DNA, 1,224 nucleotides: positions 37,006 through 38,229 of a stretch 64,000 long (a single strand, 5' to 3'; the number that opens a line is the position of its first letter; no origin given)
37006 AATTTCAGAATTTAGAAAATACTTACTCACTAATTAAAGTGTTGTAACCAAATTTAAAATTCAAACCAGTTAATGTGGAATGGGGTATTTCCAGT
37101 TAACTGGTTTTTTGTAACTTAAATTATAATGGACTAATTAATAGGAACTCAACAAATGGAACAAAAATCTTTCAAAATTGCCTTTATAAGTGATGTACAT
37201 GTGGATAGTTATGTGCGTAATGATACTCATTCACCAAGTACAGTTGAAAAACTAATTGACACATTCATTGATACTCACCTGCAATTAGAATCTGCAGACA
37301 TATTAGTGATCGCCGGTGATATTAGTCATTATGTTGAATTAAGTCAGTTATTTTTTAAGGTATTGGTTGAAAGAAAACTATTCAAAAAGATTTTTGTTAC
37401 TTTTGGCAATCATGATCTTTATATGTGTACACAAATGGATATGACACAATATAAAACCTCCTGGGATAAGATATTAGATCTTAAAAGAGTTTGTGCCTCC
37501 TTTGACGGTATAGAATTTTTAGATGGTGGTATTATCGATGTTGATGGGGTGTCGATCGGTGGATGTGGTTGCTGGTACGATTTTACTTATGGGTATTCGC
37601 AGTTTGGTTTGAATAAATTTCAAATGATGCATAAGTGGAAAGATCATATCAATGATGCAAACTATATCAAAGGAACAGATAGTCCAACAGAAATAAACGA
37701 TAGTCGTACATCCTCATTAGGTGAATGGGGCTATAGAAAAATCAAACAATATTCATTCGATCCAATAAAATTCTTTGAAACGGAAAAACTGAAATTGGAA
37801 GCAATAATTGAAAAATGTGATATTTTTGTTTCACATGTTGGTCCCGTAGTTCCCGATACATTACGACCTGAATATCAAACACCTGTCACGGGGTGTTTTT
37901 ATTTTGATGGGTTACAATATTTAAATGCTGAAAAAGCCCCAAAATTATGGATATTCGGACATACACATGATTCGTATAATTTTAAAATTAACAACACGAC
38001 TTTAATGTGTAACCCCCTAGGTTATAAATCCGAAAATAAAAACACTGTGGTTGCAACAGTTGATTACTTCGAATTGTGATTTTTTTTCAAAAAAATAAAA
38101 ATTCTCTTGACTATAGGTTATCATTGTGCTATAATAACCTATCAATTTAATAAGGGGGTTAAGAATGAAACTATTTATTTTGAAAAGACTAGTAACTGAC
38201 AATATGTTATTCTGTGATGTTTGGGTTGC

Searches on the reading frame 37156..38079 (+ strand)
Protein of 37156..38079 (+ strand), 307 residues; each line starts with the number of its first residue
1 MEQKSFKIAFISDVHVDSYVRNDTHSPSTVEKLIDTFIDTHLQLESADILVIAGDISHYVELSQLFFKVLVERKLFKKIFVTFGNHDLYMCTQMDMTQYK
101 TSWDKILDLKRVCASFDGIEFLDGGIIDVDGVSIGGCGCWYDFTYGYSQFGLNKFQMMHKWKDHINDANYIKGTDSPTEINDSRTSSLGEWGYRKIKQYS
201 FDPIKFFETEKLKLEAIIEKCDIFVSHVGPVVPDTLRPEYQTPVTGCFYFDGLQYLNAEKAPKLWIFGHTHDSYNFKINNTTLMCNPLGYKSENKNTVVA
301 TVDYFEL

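Call 15: search_protein_families(library=phrogs, proteins=[window:37156-38079:+])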
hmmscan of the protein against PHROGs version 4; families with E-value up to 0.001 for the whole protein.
window:37156-38079:+ (307 aa): 2 families
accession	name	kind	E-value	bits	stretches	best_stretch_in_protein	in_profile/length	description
phrog_1649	-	other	6.6e-40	137.6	1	5-299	35-280/308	metallo-phosphoesterase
phrog_547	-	other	4.3e-07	30.3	1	5-92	28-115/245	phosphoesterase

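Call 56: find_encoding_contigs(protein=window:37156-38079:+, flank=1000, max_places=6)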
Protein window:37156-38079:+ (307 aa): 12 contigs read that carry it; 5 places shown.
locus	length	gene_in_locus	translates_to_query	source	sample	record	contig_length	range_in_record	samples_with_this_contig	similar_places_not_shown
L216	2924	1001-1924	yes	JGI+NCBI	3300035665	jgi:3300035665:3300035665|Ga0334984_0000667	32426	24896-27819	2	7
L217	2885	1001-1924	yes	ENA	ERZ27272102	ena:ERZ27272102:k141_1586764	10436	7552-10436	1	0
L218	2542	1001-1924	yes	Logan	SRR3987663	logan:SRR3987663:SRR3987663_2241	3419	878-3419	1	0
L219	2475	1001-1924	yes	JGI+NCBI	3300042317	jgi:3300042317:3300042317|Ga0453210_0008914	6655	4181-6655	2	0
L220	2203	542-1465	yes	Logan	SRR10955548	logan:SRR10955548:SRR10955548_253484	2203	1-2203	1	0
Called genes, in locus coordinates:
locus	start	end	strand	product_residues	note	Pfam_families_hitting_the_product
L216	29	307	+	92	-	-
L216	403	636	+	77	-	-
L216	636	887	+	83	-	-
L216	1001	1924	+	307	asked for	PF00149:Metallophos, PF12850:Metallophos_2 (faint)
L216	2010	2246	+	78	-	-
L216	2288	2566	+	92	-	PF26096:DUF8033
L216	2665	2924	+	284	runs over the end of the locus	-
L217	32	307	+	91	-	-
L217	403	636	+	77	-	-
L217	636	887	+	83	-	-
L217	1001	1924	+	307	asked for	PF00149:Metallophos, PF12850:Metallophos_2 (faint)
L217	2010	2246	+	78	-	-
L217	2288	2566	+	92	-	PF26096:DUF8033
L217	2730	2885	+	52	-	?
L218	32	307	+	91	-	-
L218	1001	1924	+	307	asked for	PF00149:Metallophos, PF12850:Metallophos_2 (faint)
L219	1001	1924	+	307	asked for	PF00149:Metallophos, PF12850:Metallophos_2 (faint)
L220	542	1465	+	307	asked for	PF00149:Metallophos, PF12850:Metallophos_2 (faint)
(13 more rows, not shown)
